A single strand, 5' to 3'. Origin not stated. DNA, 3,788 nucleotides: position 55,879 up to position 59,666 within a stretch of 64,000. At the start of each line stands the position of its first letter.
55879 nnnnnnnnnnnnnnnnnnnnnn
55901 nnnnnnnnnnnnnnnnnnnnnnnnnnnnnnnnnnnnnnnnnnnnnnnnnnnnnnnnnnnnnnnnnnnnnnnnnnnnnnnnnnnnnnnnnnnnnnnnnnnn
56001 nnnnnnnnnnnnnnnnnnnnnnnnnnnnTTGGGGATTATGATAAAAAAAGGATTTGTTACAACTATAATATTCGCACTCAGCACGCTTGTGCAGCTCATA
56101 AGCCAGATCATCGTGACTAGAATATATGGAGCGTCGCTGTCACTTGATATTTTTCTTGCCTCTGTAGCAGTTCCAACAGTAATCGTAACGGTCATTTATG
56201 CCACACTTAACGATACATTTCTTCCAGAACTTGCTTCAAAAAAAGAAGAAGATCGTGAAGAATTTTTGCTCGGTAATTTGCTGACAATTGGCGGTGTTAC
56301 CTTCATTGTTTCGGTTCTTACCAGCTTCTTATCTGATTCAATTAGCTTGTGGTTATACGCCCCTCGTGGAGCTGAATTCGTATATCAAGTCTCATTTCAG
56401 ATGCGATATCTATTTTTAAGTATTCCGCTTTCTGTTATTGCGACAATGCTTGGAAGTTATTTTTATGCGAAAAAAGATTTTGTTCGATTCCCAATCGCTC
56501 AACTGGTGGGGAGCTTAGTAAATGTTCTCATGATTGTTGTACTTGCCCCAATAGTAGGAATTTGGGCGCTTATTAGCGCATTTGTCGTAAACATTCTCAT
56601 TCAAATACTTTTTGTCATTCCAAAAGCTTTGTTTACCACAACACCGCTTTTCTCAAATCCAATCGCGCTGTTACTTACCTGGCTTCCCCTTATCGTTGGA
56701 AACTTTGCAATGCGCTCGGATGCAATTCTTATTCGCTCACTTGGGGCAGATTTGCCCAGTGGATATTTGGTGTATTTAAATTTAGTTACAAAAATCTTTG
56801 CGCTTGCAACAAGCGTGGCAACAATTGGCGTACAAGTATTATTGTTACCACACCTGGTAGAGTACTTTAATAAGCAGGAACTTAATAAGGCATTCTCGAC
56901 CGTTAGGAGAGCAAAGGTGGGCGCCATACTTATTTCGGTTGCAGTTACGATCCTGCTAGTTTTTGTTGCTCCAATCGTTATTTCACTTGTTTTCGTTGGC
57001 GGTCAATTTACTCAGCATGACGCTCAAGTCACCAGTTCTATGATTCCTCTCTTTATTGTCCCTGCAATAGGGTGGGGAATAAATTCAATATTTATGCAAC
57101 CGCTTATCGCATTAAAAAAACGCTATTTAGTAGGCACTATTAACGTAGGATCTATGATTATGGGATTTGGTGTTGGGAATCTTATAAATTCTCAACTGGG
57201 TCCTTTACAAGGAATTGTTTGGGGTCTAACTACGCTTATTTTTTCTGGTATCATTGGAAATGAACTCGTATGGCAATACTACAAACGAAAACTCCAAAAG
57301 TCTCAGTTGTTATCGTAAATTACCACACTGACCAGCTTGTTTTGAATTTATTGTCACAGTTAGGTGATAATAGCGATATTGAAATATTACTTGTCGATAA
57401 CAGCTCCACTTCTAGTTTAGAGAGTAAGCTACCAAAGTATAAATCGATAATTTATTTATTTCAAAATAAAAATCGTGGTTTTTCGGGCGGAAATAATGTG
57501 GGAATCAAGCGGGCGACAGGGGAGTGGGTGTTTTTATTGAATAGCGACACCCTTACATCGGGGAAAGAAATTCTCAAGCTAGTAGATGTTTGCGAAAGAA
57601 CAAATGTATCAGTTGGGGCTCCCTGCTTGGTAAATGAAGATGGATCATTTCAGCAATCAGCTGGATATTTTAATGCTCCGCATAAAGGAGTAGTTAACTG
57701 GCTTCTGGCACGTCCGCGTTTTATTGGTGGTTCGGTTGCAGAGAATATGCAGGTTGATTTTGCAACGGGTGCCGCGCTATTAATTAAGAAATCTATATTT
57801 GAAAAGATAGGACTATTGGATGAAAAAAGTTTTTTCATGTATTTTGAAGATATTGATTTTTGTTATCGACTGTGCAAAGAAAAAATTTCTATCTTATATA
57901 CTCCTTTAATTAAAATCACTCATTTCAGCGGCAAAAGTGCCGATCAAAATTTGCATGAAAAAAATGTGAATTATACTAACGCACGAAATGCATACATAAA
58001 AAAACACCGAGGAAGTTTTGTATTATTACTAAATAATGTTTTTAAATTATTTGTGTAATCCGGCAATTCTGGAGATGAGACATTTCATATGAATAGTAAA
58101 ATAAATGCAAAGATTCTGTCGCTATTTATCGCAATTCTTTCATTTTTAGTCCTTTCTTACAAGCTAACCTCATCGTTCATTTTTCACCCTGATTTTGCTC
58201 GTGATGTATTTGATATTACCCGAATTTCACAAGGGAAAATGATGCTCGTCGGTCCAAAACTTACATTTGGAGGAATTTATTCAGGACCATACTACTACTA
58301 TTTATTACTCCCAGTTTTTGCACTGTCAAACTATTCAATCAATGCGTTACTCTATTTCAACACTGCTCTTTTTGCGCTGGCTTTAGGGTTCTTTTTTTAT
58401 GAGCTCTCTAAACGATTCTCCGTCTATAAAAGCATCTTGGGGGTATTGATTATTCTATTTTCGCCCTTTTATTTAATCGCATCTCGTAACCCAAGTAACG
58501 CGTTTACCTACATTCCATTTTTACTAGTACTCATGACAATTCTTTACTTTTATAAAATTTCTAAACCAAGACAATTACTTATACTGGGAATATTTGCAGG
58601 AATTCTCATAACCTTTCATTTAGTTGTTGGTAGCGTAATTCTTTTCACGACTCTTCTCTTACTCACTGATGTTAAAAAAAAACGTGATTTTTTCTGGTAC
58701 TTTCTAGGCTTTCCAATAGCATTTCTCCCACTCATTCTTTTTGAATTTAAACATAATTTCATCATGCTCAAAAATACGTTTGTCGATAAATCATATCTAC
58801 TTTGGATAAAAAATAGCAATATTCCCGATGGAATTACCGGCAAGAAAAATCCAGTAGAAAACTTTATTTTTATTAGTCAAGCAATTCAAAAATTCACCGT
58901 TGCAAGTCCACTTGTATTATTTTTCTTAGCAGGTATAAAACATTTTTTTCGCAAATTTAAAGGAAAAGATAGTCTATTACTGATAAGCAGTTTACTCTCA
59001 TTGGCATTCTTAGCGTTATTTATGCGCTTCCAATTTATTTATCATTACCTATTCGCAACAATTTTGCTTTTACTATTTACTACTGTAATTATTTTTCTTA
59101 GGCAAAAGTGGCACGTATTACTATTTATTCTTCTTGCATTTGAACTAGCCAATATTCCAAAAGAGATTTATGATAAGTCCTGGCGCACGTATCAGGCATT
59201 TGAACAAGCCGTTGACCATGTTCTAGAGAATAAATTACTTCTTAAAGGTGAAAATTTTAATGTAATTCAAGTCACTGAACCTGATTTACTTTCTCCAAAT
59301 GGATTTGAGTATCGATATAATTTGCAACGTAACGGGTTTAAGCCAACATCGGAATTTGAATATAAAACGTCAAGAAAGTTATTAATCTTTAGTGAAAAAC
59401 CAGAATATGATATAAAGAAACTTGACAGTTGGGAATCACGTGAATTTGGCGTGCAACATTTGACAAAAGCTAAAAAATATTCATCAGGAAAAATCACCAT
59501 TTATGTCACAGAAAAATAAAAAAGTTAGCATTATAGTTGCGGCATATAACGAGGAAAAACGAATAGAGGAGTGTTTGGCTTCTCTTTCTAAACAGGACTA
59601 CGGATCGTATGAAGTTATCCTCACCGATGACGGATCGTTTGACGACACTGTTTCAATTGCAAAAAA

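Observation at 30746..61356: ~30 kb glycan-assembly supercluster with five GT-C enzymes and two flippases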

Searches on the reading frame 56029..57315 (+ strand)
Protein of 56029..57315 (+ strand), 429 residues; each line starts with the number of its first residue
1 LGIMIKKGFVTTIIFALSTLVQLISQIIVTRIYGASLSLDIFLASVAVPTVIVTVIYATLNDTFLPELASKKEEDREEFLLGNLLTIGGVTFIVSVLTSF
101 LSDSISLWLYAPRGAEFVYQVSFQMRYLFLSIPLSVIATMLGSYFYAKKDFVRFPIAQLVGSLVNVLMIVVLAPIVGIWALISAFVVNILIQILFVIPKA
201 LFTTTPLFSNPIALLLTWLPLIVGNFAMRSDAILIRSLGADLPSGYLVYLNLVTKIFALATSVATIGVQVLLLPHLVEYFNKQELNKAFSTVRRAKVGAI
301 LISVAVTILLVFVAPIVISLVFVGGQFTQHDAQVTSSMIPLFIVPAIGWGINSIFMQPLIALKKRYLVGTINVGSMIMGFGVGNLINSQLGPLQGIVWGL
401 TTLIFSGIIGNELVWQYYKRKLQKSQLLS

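Call 5: search_protein_families(library=pfam, proteins=[window:56029-57315:+], max_evalue=0.01)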
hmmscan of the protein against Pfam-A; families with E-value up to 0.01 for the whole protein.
window:56029-57315:+ (429 aa): 1 family
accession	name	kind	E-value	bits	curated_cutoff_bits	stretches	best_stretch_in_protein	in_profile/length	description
PF03023.19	MurJ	-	8.2e-18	64.7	27.4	1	31-422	3-403/451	Lipid II flippase MurJ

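Call 38: search_protein_families(library=ncbifam, proteins=[window:56038-57315:+], max_evalue=0.00001)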
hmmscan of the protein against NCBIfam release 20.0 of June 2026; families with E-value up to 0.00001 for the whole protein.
window:56038-57315:+ (426 aa): 1 family
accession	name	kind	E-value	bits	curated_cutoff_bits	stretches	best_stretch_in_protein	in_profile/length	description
TIGR01695.1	murJ_mviN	equivalog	1.6e-21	76.6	235.55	1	4-420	5-431/506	murein biosynthesis integral membrane protein MurJ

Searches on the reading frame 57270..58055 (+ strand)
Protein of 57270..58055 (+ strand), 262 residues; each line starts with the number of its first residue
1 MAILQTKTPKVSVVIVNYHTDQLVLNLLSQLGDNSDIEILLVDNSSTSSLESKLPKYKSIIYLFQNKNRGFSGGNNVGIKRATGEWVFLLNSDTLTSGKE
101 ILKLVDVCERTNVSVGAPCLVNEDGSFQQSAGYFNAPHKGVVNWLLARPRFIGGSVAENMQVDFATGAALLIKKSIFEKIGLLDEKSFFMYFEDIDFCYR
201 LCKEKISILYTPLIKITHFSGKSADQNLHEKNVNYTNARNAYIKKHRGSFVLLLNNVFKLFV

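Call 5: search_protein_families(library=pfam, proteins=[window:57270-58055:+], max_evalue=0.01)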
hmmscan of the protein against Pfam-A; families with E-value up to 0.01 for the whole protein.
window:57270-58055:+ (262 aa): 4 families
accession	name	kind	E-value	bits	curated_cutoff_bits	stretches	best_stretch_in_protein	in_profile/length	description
PF00535.33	Glycos_transf_2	-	1.2e-20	74.6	23.3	1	12-181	1-168/168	Glycosyl transferase family 2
PF13641.12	Glyco_tranf_2_3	-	2.4e-09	38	27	1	9-228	1-221/230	Glycosyltransferase like family 2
PF10111.15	Glyco_tranf_2_2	-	8.2e-07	29.2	27.3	1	24-208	19-206/276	Glycosyltransferase like family 2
PF13632.12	Glyco_trans_2_3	-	0.0028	17.9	27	1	86-212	1-117/198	Glycosyl transferase family group 2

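Call 38: search_protein_families(library=ncbifam, proteins=[window:57270-58055:+], max_evalue=0.00001)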
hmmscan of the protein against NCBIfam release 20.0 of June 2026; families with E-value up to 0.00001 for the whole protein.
window:57270-58055:+ (262 aa): 8 families
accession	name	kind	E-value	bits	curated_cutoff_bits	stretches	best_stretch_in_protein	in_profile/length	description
TIGR01556.1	rhamnosyltran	subfamily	5.5e-15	55.3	200.55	1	34-243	19-228/281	rhamnosyltransferase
TIGR03965.1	mycofact_glyco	equivalog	8.6e-15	54.6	280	1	6-249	71-310/467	mycofactocin biosynthesis glycosyltransferase MftF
NF050050.1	ProtGlycPglI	equivalog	2.2e-08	33.8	500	1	9-129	2-129/306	GalNAc(5)-diNAcBac-PP-undecaprenol beta-1,3-glucosyltransferase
TIGR04283.1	glyco_like_mftF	equivalog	2.7e-08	33.7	182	1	11-205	1-173/221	TIGR04283 family arsenosugar biosynthesis glycosyltransferase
NF007482.0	PRK10073.1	equivalog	5e-08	32.3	423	1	6-115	3-117/334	glycosyltransferase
NF041875.1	EPS_EpsD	equivalog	8.8e-08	31.9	370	1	11-224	1-212/325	exopolysaccharide biosynthesis glycosyltransferase EpsD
NF038299.1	EPS_HpsN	equivalog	3.3e-07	29.6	425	1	9-224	1-226/317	hormogonium polysaccharide biosynthesis glycosyltransferase HpsN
TIGR03937.1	PgaC_IcaA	equivalog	9.9e-07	28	422.3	0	6-106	42-148/407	poly-beta-1,6-N-acetyl-D-glucosamine synthase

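Call 64: search_solved_structures(query=window:57270-58055:+, max_evalue=0.01)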
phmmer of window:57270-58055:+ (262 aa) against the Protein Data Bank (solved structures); distinct sequences matched with E-value up to 0.01: 11.
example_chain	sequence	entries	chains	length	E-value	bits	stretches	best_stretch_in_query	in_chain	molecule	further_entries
6p61_A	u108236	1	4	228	3.9e-06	29.2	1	7-97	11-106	Glycosyltransferase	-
3bcv_A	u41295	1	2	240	1e-05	27.9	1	8-110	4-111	Putative glycosyltransferase protein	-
6h1j_A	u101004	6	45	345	5e-05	25.6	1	9-106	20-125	Probable ss-1,3-N-acetylglucosaminyltransferase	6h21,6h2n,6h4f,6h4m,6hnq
22ao_A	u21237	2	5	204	6.8e-05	25.2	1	8-98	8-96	GmaR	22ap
5tz8_A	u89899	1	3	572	0.00011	24.5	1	10-103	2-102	Glycosyl transferase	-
5tze_C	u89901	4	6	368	0.00013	24.3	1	10-103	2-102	Glycosyl transferase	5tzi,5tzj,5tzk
8vh7_A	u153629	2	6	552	0.00015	24.1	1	7-119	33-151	Heparosan synthase B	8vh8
8viw_A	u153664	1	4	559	0.00015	24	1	7-119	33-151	Heparosan synthase B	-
7msp_A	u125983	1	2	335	0.0011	21.2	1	6-108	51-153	SPbeta prophage-derived glycosyltransferase SunS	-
5hea_A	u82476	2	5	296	0.0014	20.9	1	11-180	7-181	Putative glycosyltransferase (GalT1)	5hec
7msn_A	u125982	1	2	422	0.0017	20.6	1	6-108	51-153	SPbeta prophage-derived glycosyltransferase SunS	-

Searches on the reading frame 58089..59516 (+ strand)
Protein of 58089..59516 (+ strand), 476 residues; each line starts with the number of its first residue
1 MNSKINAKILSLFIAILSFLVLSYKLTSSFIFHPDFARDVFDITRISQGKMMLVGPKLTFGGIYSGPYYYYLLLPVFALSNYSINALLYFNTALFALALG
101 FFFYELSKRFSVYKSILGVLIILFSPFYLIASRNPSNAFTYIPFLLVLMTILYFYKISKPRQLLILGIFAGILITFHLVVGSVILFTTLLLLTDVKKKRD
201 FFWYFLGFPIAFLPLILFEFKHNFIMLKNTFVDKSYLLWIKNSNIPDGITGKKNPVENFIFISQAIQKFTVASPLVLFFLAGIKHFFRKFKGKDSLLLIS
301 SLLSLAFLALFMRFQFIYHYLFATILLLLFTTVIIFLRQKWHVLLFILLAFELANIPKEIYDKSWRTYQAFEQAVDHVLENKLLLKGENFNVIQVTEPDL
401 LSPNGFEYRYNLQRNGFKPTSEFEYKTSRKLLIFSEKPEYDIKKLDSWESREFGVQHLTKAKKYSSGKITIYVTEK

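Call 5: search_protein_families(library=pfam, proteins=[window:58089-59516:+], max_evalue=0.01)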
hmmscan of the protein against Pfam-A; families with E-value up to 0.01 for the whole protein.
window:58089-59516:+ (476 aa): 1 family
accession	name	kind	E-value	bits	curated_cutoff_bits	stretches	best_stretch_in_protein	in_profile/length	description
PF19529.4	DUF6057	-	0.0093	15.3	29.8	0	92-220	77-203/569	Family of unknown function (DUF6057)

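Call 7: search_protein_families(library=ncbifam, proteins=[window:58089-59516:+], max_evalue=0.01)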
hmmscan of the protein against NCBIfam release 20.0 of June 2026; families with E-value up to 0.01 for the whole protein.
window:58089-59516:+ (476 aa): 0 families

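Call 20: find_homologous_proteins(query=window:58089-59516:+)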
Query window:58089-59516:+ (476 aa): 54 proteins with E <= 0.001 among 8000 candidates.
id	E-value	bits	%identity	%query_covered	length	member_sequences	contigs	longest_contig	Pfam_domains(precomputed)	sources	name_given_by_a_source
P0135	0.0e+0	1025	100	100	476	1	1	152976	-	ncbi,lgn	-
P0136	6.3e-276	934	90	100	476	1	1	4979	-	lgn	-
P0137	1.6e-247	840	80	99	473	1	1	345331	-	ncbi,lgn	-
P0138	2.9e-246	836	81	97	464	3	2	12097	-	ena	-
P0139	3.7e-245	832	80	99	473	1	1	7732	-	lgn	-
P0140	7.3e-244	828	78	99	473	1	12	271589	-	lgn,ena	-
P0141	1.4e-236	804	76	100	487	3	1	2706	-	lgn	-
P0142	1.3e-229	781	78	97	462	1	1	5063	-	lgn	-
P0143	1.4e-223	761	80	89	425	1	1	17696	-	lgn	-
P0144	3.6e-202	691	65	99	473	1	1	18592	-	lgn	-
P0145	3.3e-195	668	66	97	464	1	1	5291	-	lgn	-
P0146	2.1e-190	652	65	96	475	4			-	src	-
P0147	1.9e-138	481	50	97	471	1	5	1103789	-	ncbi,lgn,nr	ncbi:MAG: hypothetical protein HYW86_04595 [Candidatus Roizmanbacteria bacterium]|nr:MAG: hypothetic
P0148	1.8e-124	434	46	97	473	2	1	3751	-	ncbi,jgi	ncbi:MAG: hypothetical protein WC774_05665 [Candidatus Gracilibacteria bacterium]|jgi:hypothetical p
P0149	5.2e-121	423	44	97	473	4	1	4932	-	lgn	-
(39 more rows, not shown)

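Call 24: search_solved_structures(query=A3, max_evalue=10, show_alignments=2)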
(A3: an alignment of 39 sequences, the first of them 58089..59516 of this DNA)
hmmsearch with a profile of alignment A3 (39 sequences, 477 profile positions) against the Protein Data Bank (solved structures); distinct sequences matched with E-value up to 10: 0.

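Call 49: find_encoding_contigs(protein=P0147, flank=10000, max_places=1)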
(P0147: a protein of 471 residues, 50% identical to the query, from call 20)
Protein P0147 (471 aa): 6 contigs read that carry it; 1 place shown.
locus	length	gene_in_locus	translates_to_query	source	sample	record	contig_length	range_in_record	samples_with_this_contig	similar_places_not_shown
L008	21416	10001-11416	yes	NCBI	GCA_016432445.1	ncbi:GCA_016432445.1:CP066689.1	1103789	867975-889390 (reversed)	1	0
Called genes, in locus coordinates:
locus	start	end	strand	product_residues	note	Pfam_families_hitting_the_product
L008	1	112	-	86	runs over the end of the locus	PF01541:GIY-YIG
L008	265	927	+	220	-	PF01694:Rhomboid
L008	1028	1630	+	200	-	-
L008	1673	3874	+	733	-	PF02899:Phage_int_SAM_1, PF00589:Phage_integrase, PF14890:Intein_splicing, PF14528:LAGLIDADG_3, PF00589:Phage_integrase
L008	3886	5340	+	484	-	PF09852:DUF2079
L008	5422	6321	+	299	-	PF00535:Glycos_transf_2, PF10111:Glyco_tranf_2_2 (weak)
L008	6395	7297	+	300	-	PF00892:EamA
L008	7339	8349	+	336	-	PF01073:3Beta_HSD, PF01370:Epimerase, PF02719:Polysacc_synt_2, PF04321:RmlD_sub_bind, PF16363:GDP_Man_Dehyd, PF07993:NAD_binding_4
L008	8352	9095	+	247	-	PF00483:NTP_transferase, PF01128:IspD (weak), PF12804:NTP_transf_3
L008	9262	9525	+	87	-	PF01541:GIY-YIG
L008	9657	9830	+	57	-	PF01541:GIY-YIG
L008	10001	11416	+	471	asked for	-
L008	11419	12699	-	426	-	PF01943:Polysacc_synt, PF13440:Polysacc_synt_3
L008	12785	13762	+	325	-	PF01370:Epimerase, PF04321:RmlD_sub_bind, PF16363:GDP_Man_Dehyd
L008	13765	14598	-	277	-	PF00535:Glycos_transf_2, PF10111:Glyco_tranf_2_2, PF13641:Glyco_tranf_2_3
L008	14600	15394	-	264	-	PF13641:Glyco_tranf_2_3 (weak), PF00535:Glycos_transf_2, PF10111:Glyco_tranf_2_2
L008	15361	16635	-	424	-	PF03023:MurJ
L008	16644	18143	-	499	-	PF13231:PMT_2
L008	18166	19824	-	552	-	PF02310:B12-binding, PF04055:Radical_SAM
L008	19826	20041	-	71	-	PF12838:Fer4_7 (faint), PF13237:Fer4_10 (weak), PF13370:Fer4_13, PF13459:Fer4_15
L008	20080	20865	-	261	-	PF13489:Methyltransf_23, PF01728:FtsJ (weak), PF05175:MTS (weak), PF08241:Methyltransf_11, PF08242:Methyltransf_12, PF13649:Methyltransf_25, PF13847:Methyltransf_31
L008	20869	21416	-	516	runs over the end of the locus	PF02310:B12-binding, PF04055:Radical_SAM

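Call 51: predict_structure(alignment_id=A3)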
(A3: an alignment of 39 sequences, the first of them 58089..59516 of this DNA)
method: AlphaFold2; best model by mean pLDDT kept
length: 476 residues; sequences in the alignment: 39
mean_pLDDT: 93.1   pTM: 0.92
mean pLDDT of the five models: 93.1, 92.7, 92.3, 91.8, 91.6
residues with pLDDT >= 90: 397; 70-90: 74; 50-70: 4; < 50: 1
segments of 3 or more residues with pLDDT < 50: none
pLDDT, mean of each block of 10 residues (from residue 1): 79 98 97 93 96 90 91 97 97 99 97 97 96 95 98 96 98 95 96 91 95 96 94 91 82 92 91 81 76 92 94 90 96 93 94 93 94 97 96 84 89 96 95 92 91 95 94 97
secondary structure, 60 per line:
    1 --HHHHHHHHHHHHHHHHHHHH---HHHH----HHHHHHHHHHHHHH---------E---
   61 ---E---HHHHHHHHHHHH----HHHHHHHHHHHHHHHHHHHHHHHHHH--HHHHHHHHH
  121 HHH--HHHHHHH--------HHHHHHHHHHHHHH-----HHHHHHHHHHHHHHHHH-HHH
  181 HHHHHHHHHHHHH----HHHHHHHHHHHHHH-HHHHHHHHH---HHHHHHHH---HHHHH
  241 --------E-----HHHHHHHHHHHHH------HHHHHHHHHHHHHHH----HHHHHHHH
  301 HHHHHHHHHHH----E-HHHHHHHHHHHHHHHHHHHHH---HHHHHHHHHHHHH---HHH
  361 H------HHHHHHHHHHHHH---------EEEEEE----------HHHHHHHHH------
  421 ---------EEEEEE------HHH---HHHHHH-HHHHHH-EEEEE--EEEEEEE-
elements in order: H3-22 H26-29 H34-47 H68-79 H84-109 H112-123 H126-132 H141-154 H160-176 H178-193 H198-211 H213-221 H225-232 H236-240 H255-267 H274-288 H293-311 H318-338 H342-354 H358-361 H368-380 E390-395 H406-414 E430-435 H448-453 H455-460 E462-466 E469-475

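Call 55: fold_search(model_id=the predicted structure, library=pdb)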
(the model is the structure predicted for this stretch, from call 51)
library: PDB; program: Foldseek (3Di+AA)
matches with E <= 10: 241; with E <= 0.001: 8
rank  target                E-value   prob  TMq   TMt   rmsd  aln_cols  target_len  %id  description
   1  9s6t_A                1.7e-06  1.00  0.51  0.51   9.1       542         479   10  Ternary cryo-EM structure of chicken ALG12 with Dol25-PP-GlcNAc2Man7, Dol25-P-Man, and Fab (released 2026-03-18)
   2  5f15                  1.8e-05  1.00  0.58  0.52   8.3       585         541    9  Crystal Structure of ArnT from Cupriavidus metallidurans bound to Undecaprenyl phosphate (released 2016-02-17)
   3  5ezm                  1.3e-04  1.00  0.55  0.50   8.4       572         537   10  Crystal Structure of ArnT from Cupriavidus metallidurans in the apo state (released 2016-02-17)
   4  3rce_A                1.3e-04  1.00  0.47  0.35  10.3       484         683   16  Bacterial oligosaccharyltransferase PglB (released 2011-06-15)
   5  9s6u_A                1.4e-04  1.00  0.54  0.49  10.6       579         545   12  Ternary cryo-EM structure of human ALG9 with Dol25-PP-GlcNAc2Man8, Dol25-P-Man and Fab (released 2026-03-18)
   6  9s6s_A                2.1e-04  1.00  0.52  0.47   8.7       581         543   11  Ternary cryo-EM structure of human ALG9 with Dol25-PP-GlcNAc2Man6, Dol25-P-Man and Fab (released 2026-03-18)
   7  8if8_C                5.0e-04  1.00  0.50  0.42  10.1       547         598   13  Arabinosyltransferase AftA (released 2023-05-31)
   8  8agc_A                6.2e-04  1.00  0.49  0.36  11.3       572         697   14  Structure of yeast oligosaccharylransferase complex with lipid-linked oligosaccharide and non-acceptor peptide bound (released 2022-12-07)
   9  6w98_A                1.0e-03  1.00  0.47  0.21   9.4       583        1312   11  Single-Particle Cryo-EM Structure of Arabinofuranosyltransferase AftD from Mycobacteria (released 2020-05-13)
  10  8if8_B                1.2e-03  1.00  0.49  0.40   9.8       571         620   12  Arabinosyltransferase AftA (released 2023-05-31)
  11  9i5k_A                1.6e-03  1.00  0.46  0.44   9.8       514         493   14  Structure of the Chaetomium thermophilum Pmt4 homodimer (C2 symmetry) (released 2025-12-24)
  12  7oci_F                1.7e-03  1.00  0.52  0.41  11.8       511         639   11  Cryo-EM structure of yeast Ost6p containing oligosaccharyltransferase complex (released 2022-02-16)
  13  6wby                  5.1e-03  1.00  0.44  0.20   9.3       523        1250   11  Single-Particle Cryo-EM Structure of Arabinofuranosyltransferase AftD from Mycobacteria, Mutant R1389S Class 2 (released 2020-05-13)
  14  6ftg_5                7.2e-03  1.00  0.47  0.37  13.7       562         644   10  Subtomogram average of OST-containing ribosome-translocon complexes from canine rough microsomal membranes (released 2018-03-21)
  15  9dlh                  1.0e-02  1.00  0.46  0.39   7.9       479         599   12  donor substrate analog-bound AftB (released 2025-06-25)
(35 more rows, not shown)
